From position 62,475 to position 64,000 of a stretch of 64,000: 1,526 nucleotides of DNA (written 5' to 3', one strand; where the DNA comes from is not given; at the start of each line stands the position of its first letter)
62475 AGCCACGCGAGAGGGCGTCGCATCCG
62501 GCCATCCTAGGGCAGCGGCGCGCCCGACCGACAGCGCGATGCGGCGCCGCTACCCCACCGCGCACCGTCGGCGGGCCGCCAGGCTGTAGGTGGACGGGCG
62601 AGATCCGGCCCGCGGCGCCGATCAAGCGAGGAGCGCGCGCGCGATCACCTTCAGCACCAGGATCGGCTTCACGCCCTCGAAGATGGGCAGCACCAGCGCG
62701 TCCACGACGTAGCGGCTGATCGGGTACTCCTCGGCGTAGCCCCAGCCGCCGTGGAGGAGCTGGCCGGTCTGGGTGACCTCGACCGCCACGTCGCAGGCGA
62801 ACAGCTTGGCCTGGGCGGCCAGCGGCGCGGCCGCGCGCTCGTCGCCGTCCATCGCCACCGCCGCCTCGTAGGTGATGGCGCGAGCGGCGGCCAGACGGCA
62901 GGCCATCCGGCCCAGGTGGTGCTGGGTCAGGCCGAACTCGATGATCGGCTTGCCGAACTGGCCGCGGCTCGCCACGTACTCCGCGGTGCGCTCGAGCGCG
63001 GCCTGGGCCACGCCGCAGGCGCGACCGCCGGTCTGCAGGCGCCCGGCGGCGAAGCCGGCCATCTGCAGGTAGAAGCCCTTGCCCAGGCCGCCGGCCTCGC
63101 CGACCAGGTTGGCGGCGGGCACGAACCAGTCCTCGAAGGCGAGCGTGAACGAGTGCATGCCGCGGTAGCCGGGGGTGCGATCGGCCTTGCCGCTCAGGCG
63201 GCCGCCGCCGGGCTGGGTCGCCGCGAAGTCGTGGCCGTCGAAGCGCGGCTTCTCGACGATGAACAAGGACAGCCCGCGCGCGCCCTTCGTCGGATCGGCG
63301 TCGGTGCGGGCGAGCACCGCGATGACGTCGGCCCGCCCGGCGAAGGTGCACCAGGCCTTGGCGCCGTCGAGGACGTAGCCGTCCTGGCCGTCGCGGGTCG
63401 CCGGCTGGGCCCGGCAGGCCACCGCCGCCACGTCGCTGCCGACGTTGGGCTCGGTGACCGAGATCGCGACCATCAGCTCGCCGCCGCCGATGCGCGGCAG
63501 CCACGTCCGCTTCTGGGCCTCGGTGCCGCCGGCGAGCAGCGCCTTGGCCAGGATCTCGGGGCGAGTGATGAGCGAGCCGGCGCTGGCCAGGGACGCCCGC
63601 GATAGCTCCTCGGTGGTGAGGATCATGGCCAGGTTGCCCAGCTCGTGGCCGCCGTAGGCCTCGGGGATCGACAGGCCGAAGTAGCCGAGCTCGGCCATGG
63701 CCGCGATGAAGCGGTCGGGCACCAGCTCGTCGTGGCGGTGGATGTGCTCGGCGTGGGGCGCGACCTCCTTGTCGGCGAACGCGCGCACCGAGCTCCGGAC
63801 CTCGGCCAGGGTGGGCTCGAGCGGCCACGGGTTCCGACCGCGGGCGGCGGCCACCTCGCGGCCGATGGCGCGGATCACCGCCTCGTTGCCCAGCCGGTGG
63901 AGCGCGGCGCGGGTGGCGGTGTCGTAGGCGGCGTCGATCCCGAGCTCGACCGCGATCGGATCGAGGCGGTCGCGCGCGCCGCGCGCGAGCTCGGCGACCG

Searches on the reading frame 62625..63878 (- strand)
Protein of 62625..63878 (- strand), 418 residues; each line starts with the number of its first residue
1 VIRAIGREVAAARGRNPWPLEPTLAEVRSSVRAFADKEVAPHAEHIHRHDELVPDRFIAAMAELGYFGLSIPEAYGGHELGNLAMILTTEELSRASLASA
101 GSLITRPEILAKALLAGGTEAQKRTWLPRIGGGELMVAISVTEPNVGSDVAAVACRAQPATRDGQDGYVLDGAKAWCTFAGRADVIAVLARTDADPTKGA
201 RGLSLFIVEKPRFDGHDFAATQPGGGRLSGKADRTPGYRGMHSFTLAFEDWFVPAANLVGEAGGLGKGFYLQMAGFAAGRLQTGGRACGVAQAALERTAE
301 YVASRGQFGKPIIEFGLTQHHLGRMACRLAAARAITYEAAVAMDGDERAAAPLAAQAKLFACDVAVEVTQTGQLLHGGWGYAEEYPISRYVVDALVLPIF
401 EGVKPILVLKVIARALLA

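Call 55: search_protein_families(library=pfam, proteins=[window:62625-63878:-], max_evalue=0.001)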
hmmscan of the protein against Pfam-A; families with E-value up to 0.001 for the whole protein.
window:62625-63878:- (418 aa): 4 families
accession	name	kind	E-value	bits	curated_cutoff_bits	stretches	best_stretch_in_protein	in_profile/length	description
PF00441.29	Acyl-CoA_dh_1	-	4.4e-36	124.7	22.4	1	266-416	1-149/150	Acyl-CoA dehydrogenase, C-terminal domain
PF02771.21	Acyl-CoA_dh_N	-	1.1e-28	100.3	22.9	1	25-134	5-113/113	Acyl-CoA dehydrogenase, N-terminal domain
PF02770.24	Acyl-CoA_dh_M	-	2.2e-15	57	33.3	1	138-250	1-96/97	Acyl-CoA dehydrogenase, middle domain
PF08028.16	Acyl-CoA_dh_2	-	3e-15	57.1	22.7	1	286-403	6-132/134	Acyl-CoA dehydrogenase, C-terminal domain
